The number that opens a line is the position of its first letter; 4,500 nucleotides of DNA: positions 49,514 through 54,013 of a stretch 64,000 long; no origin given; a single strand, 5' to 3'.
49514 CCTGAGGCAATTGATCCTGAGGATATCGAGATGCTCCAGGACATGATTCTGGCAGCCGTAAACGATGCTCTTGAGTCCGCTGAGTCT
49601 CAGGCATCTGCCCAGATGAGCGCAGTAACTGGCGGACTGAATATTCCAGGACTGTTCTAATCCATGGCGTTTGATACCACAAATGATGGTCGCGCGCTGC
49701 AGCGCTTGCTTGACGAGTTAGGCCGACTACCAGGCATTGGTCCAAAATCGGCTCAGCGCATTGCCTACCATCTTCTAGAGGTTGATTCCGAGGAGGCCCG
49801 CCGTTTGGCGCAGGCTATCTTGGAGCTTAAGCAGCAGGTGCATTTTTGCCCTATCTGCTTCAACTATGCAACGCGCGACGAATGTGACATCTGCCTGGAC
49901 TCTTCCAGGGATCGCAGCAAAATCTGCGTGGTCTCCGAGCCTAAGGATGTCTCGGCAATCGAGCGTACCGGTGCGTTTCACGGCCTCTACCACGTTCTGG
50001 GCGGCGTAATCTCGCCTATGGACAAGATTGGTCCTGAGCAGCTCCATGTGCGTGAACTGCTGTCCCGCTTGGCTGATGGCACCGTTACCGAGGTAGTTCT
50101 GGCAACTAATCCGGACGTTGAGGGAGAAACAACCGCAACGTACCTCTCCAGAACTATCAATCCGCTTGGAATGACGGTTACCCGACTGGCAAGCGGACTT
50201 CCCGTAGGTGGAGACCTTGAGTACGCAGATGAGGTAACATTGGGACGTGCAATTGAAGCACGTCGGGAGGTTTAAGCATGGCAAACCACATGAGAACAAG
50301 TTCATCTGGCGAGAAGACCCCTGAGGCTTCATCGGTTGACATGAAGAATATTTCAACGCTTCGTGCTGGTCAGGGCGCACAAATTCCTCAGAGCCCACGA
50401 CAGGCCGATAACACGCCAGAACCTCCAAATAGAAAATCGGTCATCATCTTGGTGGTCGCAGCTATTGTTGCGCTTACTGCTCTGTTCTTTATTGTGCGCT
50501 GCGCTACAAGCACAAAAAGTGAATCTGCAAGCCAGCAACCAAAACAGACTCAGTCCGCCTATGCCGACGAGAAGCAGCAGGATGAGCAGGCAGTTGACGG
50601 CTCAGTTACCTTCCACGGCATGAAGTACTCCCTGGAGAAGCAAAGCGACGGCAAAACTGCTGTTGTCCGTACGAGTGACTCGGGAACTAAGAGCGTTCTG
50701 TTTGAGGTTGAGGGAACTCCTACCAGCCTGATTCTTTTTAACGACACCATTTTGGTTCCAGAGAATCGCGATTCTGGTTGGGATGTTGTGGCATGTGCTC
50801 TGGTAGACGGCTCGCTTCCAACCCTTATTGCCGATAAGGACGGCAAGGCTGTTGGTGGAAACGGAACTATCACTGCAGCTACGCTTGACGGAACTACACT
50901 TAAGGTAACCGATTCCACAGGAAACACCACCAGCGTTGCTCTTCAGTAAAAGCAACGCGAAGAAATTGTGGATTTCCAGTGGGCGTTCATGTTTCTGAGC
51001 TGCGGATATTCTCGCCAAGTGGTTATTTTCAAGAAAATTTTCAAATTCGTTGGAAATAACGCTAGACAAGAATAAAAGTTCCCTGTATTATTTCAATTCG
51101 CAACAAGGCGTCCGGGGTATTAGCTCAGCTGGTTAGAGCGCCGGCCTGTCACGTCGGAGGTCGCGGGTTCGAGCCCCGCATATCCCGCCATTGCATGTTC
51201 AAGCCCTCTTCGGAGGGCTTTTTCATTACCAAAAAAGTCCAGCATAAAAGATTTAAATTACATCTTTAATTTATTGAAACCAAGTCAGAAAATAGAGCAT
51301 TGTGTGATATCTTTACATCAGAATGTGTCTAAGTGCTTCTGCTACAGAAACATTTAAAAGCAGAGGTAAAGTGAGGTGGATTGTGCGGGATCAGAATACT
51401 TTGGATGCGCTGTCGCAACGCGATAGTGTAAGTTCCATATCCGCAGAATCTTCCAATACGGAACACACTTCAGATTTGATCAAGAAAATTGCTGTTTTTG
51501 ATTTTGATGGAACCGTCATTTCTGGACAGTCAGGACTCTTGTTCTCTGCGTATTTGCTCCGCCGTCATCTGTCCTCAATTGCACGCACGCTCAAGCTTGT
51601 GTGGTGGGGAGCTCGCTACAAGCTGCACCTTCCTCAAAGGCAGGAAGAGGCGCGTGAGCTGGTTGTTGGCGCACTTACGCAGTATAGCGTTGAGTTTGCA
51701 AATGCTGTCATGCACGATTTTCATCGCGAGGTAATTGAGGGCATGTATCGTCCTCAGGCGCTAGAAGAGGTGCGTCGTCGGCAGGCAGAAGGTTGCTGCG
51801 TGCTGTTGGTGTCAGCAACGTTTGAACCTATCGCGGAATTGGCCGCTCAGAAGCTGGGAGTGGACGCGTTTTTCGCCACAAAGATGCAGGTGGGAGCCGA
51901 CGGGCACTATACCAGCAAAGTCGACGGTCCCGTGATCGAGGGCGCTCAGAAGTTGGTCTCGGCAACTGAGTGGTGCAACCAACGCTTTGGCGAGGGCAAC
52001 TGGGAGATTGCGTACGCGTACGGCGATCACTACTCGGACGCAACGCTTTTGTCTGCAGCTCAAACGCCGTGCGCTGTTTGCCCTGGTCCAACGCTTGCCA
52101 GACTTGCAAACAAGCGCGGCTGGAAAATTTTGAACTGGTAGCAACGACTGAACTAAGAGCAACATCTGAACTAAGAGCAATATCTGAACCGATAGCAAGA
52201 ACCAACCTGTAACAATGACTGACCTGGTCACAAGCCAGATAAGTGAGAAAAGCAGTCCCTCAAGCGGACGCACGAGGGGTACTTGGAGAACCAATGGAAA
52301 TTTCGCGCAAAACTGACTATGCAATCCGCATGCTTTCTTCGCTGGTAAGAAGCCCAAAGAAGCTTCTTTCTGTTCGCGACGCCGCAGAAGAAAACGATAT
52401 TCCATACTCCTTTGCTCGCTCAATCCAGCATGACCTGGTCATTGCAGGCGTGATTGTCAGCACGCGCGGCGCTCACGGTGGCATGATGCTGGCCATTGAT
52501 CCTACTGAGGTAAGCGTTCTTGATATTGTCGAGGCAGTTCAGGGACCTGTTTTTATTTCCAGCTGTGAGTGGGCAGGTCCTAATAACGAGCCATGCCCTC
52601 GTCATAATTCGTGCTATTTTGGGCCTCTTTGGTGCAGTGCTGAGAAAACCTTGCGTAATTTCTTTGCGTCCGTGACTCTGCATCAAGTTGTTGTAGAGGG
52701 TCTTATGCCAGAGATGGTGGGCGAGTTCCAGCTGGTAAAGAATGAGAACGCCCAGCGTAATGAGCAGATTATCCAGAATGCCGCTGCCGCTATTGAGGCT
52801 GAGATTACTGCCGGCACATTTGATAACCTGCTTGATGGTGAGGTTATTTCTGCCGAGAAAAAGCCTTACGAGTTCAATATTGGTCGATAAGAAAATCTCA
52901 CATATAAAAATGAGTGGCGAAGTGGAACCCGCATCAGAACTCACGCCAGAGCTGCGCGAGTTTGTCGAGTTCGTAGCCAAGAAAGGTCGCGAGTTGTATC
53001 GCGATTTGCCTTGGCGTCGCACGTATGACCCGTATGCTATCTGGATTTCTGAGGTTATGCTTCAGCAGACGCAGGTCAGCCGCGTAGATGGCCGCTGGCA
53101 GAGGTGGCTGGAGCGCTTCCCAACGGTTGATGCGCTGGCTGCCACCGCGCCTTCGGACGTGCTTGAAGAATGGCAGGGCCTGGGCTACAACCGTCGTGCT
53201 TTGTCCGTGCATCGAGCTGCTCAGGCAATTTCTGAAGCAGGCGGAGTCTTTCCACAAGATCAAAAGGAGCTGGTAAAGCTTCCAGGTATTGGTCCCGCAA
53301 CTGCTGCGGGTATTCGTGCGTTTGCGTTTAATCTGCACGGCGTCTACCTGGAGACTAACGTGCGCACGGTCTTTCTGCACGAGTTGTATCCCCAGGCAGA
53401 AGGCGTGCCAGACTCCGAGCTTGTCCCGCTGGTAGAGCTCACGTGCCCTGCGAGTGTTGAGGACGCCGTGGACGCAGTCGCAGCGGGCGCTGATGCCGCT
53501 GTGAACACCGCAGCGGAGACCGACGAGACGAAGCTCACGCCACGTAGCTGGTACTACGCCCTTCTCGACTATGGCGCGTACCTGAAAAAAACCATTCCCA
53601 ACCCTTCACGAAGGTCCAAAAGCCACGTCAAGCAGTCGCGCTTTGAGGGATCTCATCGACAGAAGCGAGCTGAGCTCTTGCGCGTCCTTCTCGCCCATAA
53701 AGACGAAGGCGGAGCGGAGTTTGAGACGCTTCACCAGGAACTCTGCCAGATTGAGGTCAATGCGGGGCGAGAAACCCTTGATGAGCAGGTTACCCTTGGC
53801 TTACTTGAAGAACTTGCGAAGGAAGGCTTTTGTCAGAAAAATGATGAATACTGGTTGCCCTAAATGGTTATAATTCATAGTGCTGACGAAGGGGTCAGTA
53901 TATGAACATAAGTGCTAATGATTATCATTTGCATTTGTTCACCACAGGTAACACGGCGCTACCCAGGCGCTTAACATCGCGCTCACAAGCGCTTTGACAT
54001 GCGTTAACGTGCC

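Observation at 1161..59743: Hyper-abundant, sense-oriented 11/12-mer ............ spread through genes and spacers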

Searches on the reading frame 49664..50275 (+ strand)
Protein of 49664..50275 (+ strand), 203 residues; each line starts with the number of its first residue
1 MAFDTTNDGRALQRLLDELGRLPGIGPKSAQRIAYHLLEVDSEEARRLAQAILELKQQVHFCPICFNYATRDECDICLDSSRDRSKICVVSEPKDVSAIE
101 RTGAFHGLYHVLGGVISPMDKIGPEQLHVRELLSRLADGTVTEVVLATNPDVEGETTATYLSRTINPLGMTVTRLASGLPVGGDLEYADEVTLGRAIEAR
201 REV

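Call 34: find_homologous_proteins(query=window:49664-50275:+, max_evalue=1e-30)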
Query window:49664-50275:+ (203 aa): 7996 proteins with E <= 1e-30 among 8000 candidates; the best 120 are listed.
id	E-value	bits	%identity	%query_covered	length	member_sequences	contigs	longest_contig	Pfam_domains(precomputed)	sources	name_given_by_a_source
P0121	8.5e-127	438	98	100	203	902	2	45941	PF13662.13,PF02132.22,PF21176.4,PF01751.29,PF21175.3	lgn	-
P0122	5.4e-125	433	98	100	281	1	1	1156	PF02575.22,PF13662.13,PF02132.22,PF21176.4,PF01751.29,PF21175.3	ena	-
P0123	1.5e-118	411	96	100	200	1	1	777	PF13662.13,PF21176.4,PF01751.29,PF21175.3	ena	-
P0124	1.9e-117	408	90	100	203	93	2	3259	PF13662.13,PF02132.22,PF21176.4,PF01751.29,PF21175.3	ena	-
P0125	2.4e-116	404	89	100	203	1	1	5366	PF13662.13,PF02132.22,PF21176.4,PF01751.29,PF21175.3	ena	-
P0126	2.6e-116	404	89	100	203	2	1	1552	PF13662.13,PF02132.22,PF21176.4,PF01751.29,PF21175.3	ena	-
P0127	3.3e-116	404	89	100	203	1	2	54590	PF13662.13,PF02132.22,PF21176.4,PF01751.29,PF21175.3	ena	-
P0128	4.6e-116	403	89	100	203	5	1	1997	PF13662.13,PF02132.22,PF21176.4,PF01751.29,PF21175.3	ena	-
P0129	6.4e-116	403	89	100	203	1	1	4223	PF13662.13,PF02132.22,PF21176.4,PF01751.29,PF21175.3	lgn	-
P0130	2.3e-115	401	88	100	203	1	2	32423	PF13662.13,PF02132.22,PF21176.4,PF01751.29,PF21175.3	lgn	-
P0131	6.3e-115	400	88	100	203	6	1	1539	PF13662.13,PF02132.22,PF21176.4,PF01751.29,PF21175.3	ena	-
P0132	8.9e-115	399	88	100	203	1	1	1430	PF13662.13,PF21176.4,PF01751.29,PF21175.3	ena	-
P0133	1.2e-113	395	88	100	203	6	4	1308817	PF13662.13,PF02132.22,PF21176.4,PF01751.29,PF21175.3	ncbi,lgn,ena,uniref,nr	ncbi:recombination mediator RecR [Atopobium sp. oral taxon 199]|uniref:recombination mediator RecR n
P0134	4.9e-112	390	86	99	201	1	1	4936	PF13662.13,PF02132.22,PF21176.4,PF01751.29,PF21175.3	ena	-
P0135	4.9e-112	390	86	99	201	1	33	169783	PF13662.13,PF02132.22,PF21176.4,PF01751.29,PF21175.3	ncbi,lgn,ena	-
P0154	5.2e-111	387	87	97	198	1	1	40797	PF13662.13,PF02132.22,PF21176.4,PF01751.29,PF21175.3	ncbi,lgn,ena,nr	ncbi:MAG: recombination mediator RecR [Atopobiaceae bacterium]|nr:recombination mediator RecR [Atopo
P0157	7.2e-111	386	86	97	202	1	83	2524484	PF13662.13,PF02132.22,PF21176.4,PF01751.29,PF21175.3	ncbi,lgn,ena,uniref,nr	ncbi:recombination protein RecR [Olsenella sp. An285]|uniref:recombination mediator RecR n=1 Tax=Ols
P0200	4.4e-110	384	85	100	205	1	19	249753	PF13662.13,PF02132.22,PF21176.4,PF01751.29,PF21175.3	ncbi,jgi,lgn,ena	jgi:recombination protein RecR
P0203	4.7e-110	384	85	98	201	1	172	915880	PF13662.13,PF02132.22,PF21176.4,PF01751.29,PF21175.3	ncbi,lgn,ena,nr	ncbi:MAG: recombination mediator RecR [Olegusella sp.]|nr:recombination mediator RecR [Olegusella sp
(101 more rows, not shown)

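Call 35: find_encoding_contigs(protein=P0133, flank=10000, max_places=2)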
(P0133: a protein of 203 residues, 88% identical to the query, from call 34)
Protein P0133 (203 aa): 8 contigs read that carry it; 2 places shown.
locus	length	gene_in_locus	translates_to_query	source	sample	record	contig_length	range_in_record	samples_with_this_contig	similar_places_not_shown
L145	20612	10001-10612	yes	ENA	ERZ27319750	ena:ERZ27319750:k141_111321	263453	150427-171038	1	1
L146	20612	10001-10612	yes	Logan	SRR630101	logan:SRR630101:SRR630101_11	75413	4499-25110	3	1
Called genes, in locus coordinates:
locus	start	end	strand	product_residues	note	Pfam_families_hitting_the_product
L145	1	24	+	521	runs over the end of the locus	PF01171:ATP_bind_3, PF11734:TilS_C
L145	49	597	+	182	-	PF00156:Pribosyltran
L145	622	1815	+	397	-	PF00155:Aminotran_1_2, PF01053:Cys_Met_Meta_PP (weak), PF01041:DegT_DnrJ_EryC1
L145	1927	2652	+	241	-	-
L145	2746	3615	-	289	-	PF03372:Exo_endo_phos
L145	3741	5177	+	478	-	PF00809:Pterin_bind, PF01288:HPPK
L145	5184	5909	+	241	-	-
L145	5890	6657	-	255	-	PF03309:Pan_kinase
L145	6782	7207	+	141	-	PF01197:Ribosomal_L31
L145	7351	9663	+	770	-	PF03215:Rad17 (weak), PF13177:DNA_pol3_delta2, PF13604:AAA_30 (weak), PF00004:AAA, PF07728:AAA_5 (weak), PF13401:AAA_22 (weak), PF22608:DNAX_ATPase_lid, PF12169:DNA_pol3_gamma3, +3 more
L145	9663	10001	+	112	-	PF02575:YbaB_DNA_bd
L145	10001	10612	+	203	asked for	PF21176:RecR_HhH, PF02132:RecR_ZnF (weak), PF01751:Toprim, PF13662:Toprim_4, PF21175:RecR_C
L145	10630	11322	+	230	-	-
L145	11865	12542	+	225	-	PF00702:Hydrolase, PF12710:HAD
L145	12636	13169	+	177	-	PF02082:Rrf2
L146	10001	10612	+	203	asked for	PF21176:RecR_HhH, PF02132:RecR_ZnF (weak), PF01751:Toprim, PF13662:Toprim_4, PF21175:RecR_C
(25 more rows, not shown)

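Call 36: find_encoding_contigs(protein=P0135, flank=10000, max_places=2)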
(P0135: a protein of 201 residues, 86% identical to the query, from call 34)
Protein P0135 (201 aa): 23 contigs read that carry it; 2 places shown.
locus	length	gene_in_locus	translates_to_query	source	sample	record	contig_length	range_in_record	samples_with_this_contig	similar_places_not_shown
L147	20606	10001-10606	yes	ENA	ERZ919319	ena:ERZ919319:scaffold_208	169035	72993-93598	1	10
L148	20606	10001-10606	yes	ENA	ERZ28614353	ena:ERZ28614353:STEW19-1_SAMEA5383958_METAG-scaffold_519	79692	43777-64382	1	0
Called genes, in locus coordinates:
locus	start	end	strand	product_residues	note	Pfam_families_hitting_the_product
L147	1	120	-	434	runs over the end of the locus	PF17785:PUA_3, PF10672:Methyltrans_SAM, PF02475:TRM5-TYW2_MTfase (weak), PF03602:Cons_hypoth95 (weak), PF05175:MTS (weak)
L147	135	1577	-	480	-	PF00270:DEAD, PF00271:Helicase_C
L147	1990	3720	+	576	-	PF00342:PGI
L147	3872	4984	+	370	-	PF02615:Ldh_2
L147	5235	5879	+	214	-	PF09335:VTT_dom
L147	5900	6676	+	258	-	PF13350:Y_phosphatase3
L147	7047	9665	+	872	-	PF05496:RuvB_N (faint), PF13177:DNA_pol3_delta2, PF13191:AAA_16 (weak), PF00004:AAA, PF07728:AAA_5 (faint), PF13401:AAA_22 (weak), PF22608:DNAX_ATPase_lid (weak), PF12169:DNA_pol3_gamma3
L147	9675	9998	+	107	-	PF02575:YbaB_DNA_bd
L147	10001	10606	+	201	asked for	PF21176:RecR_HhH, PF02132:RecR_ZnF (weak), PF01751:Toprim, PF13662:Toprim_4, PF21175:RecR_C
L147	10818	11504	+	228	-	PF12710:HAD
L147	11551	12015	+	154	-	PF02082:Rrf2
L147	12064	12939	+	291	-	PF00730:HhH-GPD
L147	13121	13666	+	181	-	PF02915:Rubrerythrin, PF21349:RUBY_RBDX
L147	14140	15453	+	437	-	PF01053:Cys_Met_Meta_PP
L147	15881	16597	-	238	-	PF00730:HhH-GPD, PF00633:HHH, PF10576:EndIII_4Fe-2S (weak)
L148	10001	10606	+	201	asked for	PF21176:RecR_HhH, PF02132:RecR_ZnF (weak), PF01751:Toprim, PF13662:Toprim_4, PF21175:RecR_C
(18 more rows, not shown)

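Call 37: find_encoding_contigs(protein=P0200, flank=10000, max_places=2)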
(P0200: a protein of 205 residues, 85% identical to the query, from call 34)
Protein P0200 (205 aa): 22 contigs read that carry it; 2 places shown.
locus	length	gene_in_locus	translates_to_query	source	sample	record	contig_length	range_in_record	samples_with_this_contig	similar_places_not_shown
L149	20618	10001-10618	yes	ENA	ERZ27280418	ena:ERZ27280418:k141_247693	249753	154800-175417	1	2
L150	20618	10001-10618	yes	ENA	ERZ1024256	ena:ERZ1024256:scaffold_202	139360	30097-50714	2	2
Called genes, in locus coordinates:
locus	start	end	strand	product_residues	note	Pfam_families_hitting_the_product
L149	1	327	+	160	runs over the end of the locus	-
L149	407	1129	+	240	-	PF05239:PRC (weak)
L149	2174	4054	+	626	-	PF05239:PRC (weak), PF03448:MgtE_N, PF14841:FliG_M (faint), PF00571:CBS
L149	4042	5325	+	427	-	PF01566:Nramp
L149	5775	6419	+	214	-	PF09335:VTT_dom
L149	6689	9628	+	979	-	PF13177:DNA_pol3_delta2, PF00004:AAA, PF13401:AAA_22 (faint), PF22608:DNAX_ATPase_lid, PF12169:DNA_pol3_gamma3 (weak)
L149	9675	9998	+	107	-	PF02575:YbaB_DNA_bd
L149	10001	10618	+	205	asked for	PF21176:RecR_HhH, PF02132:RecR_ZnF (weak), PF01751:Toprim, PF13662:Toprim_4, PF21175:RecR_C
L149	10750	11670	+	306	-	-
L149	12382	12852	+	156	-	PF02082:Rrf2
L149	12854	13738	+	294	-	PF00730:HhH-GPD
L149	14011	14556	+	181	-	PF02915:Rubrerythrin, PF23458:DUF7130 (faint), PF21349:RUBY_RBDX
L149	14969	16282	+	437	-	PF01053:Cys_Met_Meta_PP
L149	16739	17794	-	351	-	-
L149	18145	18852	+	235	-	PF00730:HhH-GPD, PF00633:HHH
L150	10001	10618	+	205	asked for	PF21176:RecR_HhH, PF02132:RecR_ZnF (weak), PF01751:Toprim, PF13662:Toprim_4, PF21175:RecR_C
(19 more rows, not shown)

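Call 65: find_encoding_contigs(protein=P0127, flank=10000, max_places=1)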
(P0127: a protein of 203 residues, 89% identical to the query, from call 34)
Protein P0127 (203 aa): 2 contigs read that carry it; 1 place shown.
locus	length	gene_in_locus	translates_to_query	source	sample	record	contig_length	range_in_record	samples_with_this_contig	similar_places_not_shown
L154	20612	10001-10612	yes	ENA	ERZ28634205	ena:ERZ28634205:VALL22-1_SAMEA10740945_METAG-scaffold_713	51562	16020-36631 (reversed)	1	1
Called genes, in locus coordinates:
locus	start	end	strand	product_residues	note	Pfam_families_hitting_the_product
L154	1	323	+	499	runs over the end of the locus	PF01171:ATP_bind_3, PF11734:TilS_C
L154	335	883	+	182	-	PF00156:Pribosyltran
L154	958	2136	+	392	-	PF00155:Aminotran_1_2, PF01053:Cys_Met_Meta_PP (weak), PF01041:DegT_DnrJ_EryC1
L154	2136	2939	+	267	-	PF02811:PHP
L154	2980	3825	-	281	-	PF03372:Exo_endo_phos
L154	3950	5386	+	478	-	PF00809:Pterin_bind, PF01288:HPPK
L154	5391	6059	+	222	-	-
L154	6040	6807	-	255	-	PF03309:Pan_kinase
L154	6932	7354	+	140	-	PF01197:Ribosomal_L31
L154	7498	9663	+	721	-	-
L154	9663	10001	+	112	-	PF02575:YbaB_DNA_bd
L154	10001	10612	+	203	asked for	PF21176:RecR_HhH, PF02132:RecR_ZnF (weak), PF01751:Toprim, PF13662:Toprim_4, PF21175:RecR_C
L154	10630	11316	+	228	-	-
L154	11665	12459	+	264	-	PF00702:Hydrolase (weak), PF12710:HAD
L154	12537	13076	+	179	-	PF02082:Rrf2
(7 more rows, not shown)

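Call 66: find_encoding_contigs(protein=P0154, flank=10000, max_places=1)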
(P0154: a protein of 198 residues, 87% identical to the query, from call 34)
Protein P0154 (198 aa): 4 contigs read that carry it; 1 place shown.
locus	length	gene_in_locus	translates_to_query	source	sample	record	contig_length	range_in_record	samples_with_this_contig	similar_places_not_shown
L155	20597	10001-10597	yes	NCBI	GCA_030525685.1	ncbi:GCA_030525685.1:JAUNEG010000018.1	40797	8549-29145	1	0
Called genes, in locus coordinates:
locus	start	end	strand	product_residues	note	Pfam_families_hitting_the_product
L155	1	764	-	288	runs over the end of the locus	PF00756:Esterase, PF02230:Abhydrolase_2 (faint)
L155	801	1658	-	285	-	PF00756:Esterase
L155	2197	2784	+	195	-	-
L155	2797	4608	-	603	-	PF07969:Amidohydro_3 (faint), PF01979:Amidohydro_1, PF13382:Adenine_deam_C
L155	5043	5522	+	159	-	PF03703:bPH_2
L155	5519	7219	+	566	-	PF03703:bPH_2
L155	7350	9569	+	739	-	PF03215:Rad17 (weak), PF05496:RuvB_N (weak), PF13177:DNA_pol3_delta2, PF00004:AAA, PF07728:AAA_5 (faint), PF13401:AAA_22 (weak), PF22608:DNAX_ATPase_lid, PF12169:DNA_pol3_gamma3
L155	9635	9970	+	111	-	PF02575:YbaB_DNA_bd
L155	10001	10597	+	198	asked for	PF21176:RecR_HhH, PF02132:RecR_ZnF (weak), PF01751:Toprim, PF13662:Toprim_4, PF21175:RecR_C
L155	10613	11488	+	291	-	-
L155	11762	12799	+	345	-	PF01210:NAD_Gly3P_dh_N, PF02558:ApbA, PF03446:NAD_binding_2, PF03807:F420_oxidored (weak), PF07479:NAD_Gly3P_dh_C, PF20618:GPD_NAD_C_bact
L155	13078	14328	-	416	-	PF01566:Nramp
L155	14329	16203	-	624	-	PF05239:PRC (weak), PF03448:MgtE_N, PF14841:FliG_M (faint), PF00571:CBS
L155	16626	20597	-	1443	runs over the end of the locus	PF00754:F5_F8_type_C, PF22633:F5_F8_type_C_2, PF00754:F5_F8_type_C, PF22633:F5_F8_type_C_2, PF02838:Glyco_hydro_20b, PF00728:Glyco_hydro_20, PF00754:F5_F8_type_C, PF22633:F5_F8_type_C_2, +1 more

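Call 81: find_encoding_contigs(protein=P0203, flank=10000, max_places=1)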
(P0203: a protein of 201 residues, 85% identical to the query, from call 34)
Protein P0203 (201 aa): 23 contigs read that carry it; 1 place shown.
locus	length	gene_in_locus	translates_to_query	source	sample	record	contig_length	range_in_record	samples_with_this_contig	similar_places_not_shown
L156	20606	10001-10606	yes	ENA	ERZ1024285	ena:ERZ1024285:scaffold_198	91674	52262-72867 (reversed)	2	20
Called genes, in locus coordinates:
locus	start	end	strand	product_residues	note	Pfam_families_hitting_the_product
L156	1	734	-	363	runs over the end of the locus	PF00483:NTP_transferase, PF24894:Hexapep_GlmU, PF25084:LbH_EIF2B (weak), PF25087:GMPPB_C (weak)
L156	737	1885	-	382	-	PF00483:NTP_transferase, PF12804:NTP_transf_3 (weak), PF25084:LbH_EIF2B (faint), PF24894:Hexapep_GlmU, PF25087:GMPPB_C (weak)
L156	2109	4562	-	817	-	PF00343:Phosphorylase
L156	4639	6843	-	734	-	PF02922:CBM_48, PF00128:Alpha-amylase, PF02806:Alpha-amylase_C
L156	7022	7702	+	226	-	PF00730:HhH-GPD, PF00633:HHH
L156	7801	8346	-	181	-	PF02915:Rubrerythrin, PF21349:RUBY_RBDX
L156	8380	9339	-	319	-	PF00730:HhH-GPD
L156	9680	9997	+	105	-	PF02575:YbaB_DNA_bd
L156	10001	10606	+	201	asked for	PF21176:RecR_HhH, PF02132:RecR_ZnF (weak), PF01751:Toprim, PF13662:Toprim_4, PF21175:RecR_C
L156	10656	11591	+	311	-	-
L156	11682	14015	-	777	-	-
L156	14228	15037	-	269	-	PF02463:SMC_N, PF00005:ABC_tran, PF13304:AAA_21 (weak)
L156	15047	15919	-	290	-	PF00528:BPD_transp_1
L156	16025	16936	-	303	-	PF00497:SBP_bac_3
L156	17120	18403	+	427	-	PF01979:Amidohydro_1, PF07969:Amidohydro_3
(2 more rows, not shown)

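Call 82: find_encoding_contigs(protein=P0157, flank=10000, max_places=1)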
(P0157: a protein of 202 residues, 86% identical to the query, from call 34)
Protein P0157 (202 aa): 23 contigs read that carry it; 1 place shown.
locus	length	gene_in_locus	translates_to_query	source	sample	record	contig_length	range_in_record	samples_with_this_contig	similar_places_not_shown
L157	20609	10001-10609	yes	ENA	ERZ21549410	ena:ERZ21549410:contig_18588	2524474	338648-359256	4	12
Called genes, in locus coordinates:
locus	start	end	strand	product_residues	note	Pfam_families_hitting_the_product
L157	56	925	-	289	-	PF00756:Esterase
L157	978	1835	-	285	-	PF00756:Esterase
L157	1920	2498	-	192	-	-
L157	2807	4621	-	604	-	PF07969:Amidohydro_3 (faint), PF01979:Amidohydro_1, PF13382:Adenine_deam_C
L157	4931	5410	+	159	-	PF03703:bPH_2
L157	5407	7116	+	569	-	PF03703:bPH_2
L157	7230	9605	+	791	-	PF03215:Rad17 (weak), PF05496:RuvB_N (weak), PF13177:DNA_pol3_delta2, PF13604:AAA_30 (weak), PF00004:AAA, PF13401:AAA_22 (faint), PF22608:DNAX_ATPase_lid, PF12169:DNA_pol3_gamma3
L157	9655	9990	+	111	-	PF02575:YbaB_DNA_bd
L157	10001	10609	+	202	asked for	PF21176:RecR_HhH, PF02132:RecR_ZnF (faint), PF01751:Toprim, PF13662:Toprim_4, PF21175:RecR_C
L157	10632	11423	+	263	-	-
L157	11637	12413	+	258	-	PF12710:HAD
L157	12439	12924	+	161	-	PF02082:Rrf2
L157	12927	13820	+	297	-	PF00730:HhH-GPD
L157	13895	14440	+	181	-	PF02915:Rubrerythrin, PF23458:DUF7130 (weak), PF21349:RUBY_RBDX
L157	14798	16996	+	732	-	PF02922:CBM_48, PF00128:Alpha-amylase (weak), PF02806:Alpha-amylase_C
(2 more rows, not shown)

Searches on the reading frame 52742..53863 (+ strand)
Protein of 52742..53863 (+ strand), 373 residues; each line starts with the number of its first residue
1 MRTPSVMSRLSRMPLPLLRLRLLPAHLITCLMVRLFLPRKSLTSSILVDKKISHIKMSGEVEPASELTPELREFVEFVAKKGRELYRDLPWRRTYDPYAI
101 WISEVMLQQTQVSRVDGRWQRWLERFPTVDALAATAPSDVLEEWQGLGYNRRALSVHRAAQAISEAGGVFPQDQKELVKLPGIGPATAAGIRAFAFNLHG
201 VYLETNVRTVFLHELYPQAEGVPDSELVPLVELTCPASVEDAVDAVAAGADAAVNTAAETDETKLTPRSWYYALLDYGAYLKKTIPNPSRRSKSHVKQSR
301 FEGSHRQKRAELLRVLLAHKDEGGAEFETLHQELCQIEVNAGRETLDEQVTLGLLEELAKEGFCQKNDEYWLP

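Call 10: search_protein_families(library=pfam, proteins=[window:52742-53863:+])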
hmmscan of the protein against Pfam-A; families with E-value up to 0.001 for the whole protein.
window:52742-53863:+ (373 aa): 3 families
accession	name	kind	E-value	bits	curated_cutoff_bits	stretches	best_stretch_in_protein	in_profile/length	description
PF00730.31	HhH-GPD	-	5.5e-12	46.4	26.2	1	102-210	1-82/108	HhH-GPD superfamily base excision DNA repair protein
PF00633.29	HHH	-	3.1e-06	27.2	24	1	167-193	3-29/30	Helix-hairpin-helix motif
PF14716.13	HHH_8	-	0.00044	21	30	1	139-192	8-65/73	Helix-hairpin-helix domain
